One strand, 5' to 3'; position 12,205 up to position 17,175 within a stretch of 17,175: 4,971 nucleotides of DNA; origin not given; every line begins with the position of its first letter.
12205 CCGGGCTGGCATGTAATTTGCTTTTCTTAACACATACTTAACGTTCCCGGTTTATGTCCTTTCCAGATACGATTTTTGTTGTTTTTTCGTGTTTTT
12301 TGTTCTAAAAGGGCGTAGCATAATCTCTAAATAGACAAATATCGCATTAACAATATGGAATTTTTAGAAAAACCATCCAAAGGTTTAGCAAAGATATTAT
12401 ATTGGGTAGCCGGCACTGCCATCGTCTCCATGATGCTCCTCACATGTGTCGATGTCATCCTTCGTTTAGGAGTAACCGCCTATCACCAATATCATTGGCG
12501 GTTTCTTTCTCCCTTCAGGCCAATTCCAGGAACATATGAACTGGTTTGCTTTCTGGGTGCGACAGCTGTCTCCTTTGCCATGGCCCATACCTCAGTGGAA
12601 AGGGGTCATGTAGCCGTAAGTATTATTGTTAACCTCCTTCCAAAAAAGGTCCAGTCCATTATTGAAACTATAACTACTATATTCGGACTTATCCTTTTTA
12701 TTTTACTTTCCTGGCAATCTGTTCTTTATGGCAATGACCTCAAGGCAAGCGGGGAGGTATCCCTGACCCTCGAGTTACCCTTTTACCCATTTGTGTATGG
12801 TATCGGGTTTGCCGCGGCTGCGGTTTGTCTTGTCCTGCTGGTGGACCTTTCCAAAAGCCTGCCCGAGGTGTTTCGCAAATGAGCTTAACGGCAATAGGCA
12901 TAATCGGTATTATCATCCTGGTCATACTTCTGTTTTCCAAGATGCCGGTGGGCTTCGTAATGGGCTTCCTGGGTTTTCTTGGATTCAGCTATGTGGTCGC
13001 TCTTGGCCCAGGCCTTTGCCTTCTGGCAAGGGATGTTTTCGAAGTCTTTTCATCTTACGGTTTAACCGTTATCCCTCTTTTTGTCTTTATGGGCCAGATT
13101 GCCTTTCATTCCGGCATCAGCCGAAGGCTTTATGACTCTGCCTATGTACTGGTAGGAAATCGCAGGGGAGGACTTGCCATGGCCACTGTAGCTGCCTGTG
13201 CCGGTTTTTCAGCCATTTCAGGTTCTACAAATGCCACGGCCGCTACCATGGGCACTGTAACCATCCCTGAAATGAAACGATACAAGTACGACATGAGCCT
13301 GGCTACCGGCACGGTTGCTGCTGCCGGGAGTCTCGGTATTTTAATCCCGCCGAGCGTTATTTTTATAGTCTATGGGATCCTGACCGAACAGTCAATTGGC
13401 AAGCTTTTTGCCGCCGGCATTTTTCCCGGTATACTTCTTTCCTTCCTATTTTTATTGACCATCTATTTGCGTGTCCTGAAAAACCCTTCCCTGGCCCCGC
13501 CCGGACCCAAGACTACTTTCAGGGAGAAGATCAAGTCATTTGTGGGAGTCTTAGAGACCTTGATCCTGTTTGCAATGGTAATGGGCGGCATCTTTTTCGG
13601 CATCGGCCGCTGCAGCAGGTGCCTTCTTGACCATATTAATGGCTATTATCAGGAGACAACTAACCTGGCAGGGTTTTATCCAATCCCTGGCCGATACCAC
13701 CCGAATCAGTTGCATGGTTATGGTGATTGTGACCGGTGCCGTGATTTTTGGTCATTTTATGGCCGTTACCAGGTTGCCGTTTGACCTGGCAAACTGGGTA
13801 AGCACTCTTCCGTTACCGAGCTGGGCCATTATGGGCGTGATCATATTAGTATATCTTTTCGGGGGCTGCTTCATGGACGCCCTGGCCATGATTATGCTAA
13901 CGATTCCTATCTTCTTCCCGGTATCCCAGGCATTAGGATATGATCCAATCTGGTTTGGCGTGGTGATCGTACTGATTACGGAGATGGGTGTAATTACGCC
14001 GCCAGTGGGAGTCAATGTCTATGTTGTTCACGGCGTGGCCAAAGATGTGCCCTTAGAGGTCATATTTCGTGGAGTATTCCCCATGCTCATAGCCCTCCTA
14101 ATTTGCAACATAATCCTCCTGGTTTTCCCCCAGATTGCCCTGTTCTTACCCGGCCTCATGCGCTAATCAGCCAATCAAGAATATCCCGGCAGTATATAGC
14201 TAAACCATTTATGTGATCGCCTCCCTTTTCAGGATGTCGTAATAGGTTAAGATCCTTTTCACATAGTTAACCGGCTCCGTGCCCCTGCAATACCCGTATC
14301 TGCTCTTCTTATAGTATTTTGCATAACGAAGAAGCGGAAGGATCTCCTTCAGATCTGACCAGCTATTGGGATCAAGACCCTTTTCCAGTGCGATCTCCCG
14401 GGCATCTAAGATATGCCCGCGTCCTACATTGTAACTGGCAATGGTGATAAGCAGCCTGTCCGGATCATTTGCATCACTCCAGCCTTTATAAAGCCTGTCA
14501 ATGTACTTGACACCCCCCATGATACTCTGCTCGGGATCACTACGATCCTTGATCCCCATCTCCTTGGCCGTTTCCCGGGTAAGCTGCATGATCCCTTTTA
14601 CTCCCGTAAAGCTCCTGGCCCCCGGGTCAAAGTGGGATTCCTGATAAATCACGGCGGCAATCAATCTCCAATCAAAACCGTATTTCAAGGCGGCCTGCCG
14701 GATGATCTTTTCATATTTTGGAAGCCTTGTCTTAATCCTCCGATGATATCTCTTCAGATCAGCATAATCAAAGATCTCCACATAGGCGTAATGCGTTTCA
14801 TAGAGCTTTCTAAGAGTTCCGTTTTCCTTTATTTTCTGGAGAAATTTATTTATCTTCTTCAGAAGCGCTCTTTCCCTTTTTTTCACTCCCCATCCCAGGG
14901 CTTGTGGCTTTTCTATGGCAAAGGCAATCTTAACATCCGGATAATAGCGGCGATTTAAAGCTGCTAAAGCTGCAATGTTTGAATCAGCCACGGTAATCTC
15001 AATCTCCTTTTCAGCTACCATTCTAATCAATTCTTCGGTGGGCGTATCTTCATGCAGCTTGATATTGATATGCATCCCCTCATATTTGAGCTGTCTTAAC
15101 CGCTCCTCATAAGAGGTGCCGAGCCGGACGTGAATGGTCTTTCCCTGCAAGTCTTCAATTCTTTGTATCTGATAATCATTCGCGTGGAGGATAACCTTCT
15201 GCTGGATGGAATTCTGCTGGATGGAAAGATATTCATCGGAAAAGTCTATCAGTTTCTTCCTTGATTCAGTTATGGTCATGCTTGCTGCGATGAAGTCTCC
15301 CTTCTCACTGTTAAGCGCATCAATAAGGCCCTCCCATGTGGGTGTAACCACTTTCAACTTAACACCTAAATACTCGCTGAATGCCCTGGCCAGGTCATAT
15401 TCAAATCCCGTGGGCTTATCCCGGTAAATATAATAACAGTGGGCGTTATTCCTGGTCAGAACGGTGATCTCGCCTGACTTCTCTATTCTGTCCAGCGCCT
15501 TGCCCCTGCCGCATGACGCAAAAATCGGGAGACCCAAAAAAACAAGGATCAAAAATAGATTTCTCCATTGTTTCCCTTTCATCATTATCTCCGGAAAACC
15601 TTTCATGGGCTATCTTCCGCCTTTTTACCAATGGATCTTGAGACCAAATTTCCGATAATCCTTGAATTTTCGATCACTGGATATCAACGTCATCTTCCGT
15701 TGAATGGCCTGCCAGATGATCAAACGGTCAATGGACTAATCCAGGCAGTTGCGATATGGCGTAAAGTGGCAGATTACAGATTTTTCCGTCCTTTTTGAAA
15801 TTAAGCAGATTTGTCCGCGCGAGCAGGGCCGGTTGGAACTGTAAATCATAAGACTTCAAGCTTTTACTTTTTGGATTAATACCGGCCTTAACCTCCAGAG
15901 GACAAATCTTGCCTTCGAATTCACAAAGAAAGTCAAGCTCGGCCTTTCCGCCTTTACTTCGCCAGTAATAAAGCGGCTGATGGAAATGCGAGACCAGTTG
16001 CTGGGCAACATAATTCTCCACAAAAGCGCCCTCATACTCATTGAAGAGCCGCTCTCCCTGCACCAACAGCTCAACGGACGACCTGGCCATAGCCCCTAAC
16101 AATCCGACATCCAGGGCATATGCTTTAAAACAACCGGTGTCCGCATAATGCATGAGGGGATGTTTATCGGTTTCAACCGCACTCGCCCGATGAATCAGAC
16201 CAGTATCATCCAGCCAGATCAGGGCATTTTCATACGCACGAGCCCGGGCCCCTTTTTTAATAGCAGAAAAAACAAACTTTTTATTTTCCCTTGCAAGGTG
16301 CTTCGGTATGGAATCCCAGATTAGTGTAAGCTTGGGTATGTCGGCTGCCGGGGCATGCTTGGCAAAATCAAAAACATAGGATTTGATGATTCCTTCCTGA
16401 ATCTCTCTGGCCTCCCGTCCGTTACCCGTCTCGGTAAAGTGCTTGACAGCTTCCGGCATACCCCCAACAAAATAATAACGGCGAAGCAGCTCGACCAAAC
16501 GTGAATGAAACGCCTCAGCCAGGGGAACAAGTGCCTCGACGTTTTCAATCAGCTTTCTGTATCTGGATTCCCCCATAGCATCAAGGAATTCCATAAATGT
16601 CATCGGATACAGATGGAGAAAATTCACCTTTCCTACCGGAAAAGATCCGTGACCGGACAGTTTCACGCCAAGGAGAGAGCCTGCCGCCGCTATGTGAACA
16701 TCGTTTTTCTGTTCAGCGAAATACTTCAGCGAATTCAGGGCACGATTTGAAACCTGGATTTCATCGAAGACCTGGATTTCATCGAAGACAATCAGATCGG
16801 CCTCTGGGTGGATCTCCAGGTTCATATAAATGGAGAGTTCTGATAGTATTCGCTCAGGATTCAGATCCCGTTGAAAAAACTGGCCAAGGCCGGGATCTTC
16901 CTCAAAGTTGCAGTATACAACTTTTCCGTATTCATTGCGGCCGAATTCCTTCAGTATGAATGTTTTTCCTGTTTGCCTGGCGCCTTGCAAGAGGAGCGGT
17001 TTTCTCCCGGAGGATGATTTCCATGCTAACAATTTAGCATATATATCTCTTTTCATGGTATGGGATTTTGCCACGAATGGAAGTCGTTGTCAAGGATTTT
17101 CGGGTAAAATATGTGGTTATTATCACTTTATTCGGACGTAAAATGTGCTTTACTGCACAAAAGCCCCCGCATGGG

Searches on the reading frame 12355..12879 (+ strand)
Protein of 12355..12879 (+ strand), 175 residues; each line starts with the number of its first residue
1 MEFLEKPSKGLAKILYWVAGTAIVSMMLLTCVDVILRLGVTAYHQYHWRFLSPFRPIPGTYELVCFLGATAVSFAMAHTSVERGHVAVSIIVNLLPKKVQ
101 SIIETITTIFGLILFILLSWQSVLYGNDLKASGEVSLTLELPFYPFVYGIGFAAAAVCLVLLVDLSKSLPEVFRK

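Call 45: search_protein_families(library=pfam, proteins=[window:12355-12879:+], max_evalue=0.001)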
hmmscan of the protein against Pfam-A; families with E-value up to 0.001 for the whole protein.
window:12355-12879:+ (175 aa): 1 family
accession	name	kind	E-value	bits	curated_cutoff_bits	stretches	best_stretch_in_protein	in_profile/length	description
PF04290.18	DctQ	-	1.9e-17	63.9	28.3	1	27-167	2-128/132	Tripartite ATP-independent periplasmic transporters, DctQ component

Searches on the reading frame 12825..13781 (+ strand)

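Call 45: search_protein_families(library=pfam, proteins=[window:12825-13781:+], max_evalue=0.001)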
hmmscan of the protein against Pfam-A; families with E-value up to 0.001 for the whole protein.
window:12825-13781:+ (319 aa): 1 family
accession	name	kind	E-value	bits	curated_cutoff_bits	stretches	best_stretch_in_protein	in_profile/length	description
PF06808.19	DctM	-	1.3e-50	172.9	23.8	1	29-260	1-231/413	Tripartite ATP-independent periplasmic transporter, DctM component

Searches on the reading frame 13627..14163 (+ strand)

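Call 45: search_protein_families(library=pfam, proteins=[window:13627-14163:+], max_evalue=0.001)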
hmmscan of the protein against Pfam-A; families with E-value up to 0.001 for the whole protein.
window:13627-14163:+ (179 aa): 1 family
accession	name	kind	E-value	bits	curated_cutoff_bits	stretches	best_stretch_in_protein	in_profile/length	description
PF06808.19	DctM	-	6.8e-39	134.3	23.8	1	3-170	247-413/413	Tripartite ATP-independent periplasmic transporter, DctM component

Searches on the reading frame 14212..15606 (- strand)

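Call 45: search_protein_families(library=pfam, proteins=[window:14212-15606:-], max_evalue=0.001)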
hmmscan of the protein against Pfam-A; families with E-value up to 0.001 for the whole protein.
window:14212-15606:- (465 aa): 4 families
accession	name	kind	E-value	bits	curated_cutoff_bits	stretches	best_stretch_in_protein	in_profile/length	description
PF00497.25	SBP_bac_3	-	3.5e-30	104.9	26.4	1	48-272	2-129/132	Bacterial extracellular solute-binding proteins, family 3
PF01464.25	SLT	-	8.1e-24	83.9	21.3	1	301-404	2-106/117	Transglycosylase SLT domain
PF10613.14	Lig_chan-Glu_bd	-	1.7e-09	38.2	30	1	66-129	43-105/115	Ligated ion channel L-glutamate- and glycine-binding site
PF13702.11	Lysozyme_like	-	0.0008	19.4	25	0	296-399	5-98/165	Lysozyme-like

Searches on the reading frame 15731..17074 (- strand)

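Call 45: search_protein_families(library=pfam, proteins=[window:15731-17074:-], max_evalue=0.001)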
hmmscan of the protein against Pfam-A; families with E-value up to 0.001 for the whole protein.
window:15731-17074:- (448 aa): 2 families
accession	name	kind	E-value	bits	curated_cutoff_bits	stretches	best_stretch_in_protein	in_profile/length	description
PF13635.12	DUF4143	-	4.1e-32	111.6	28.1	1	236-398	3-160/160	Domain of unknown function (DUF4143)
PF13173.12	AAA_14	-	4.4e-23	82.1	27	1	24-164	2-129/129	AAA domain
